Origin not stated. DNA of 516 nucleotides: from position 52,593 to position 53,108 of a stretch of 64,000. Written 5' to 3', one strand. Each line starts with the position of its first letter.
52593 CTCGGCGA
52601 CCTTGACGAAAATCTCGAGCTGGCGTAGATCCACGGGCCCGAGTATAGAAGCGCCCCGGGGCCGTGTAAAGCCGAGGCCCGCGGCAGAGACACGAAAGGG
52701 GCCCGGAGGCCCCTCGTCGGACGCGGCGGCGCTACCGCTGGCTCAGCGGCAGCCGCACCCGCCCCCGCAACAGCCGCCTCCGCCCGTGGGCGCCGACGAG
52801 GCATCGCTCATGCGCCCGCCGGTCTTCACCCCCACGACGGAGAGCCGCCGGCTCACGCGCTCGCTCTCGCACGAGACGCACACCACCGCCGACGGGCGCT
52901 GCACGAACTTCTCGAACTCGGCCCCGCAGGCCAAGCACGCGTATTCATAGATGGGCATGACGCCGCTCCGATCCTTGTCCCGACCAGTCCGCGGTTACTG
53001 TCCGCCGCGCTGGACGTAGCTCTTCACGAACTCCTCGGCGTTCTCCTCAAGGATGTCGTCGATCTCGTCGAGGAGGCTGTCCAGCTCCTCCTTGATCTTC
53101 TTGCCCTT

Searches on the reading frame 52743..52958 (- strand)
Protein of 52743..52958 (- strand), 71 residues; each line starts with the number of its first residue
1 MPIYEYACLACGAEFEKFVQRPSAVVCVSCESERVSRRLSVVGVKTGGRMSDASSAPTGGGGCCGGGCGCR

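Call 3: search_protein_families(library=pfam, proteins=[window:52743-52958:-], max_evalue=0.01)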
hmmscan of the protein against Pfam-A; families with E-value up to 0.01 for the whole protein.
window:52743-52958:- (71 aa): 1 family
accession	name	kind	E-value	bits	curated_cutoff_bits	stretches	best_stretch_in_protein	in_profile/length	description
PF09723.15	Zn_ribbon_8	-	1.4e-12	47.8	34.4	1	1-38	1-40/41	Zinc ribbon domain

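Call 4: search_protein_families(library=ncbifam, proteins=[window:52743-52958:-], max_evalue=0.01)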
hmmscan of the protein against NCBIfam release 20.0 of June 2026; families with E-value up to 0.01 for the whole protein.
window:52743-52958:- (71 aa): 2 families
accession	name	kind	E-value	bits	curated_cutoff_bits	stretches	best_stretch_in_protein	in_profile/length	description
TIGR02605.1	CxxC_CxxC_SSSS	subfamily_domain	5.7e-12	45.5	31.3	1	1-46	1-48/52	FmdB family zinc ribbon protein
NF053663.1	RPWMISH_prot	domain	0.00033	21.3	120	1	1-34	1-36/115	RPWMISH domain-containing protein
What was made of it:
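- Family membership is well above curated cutoffs (calls 3, 4).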
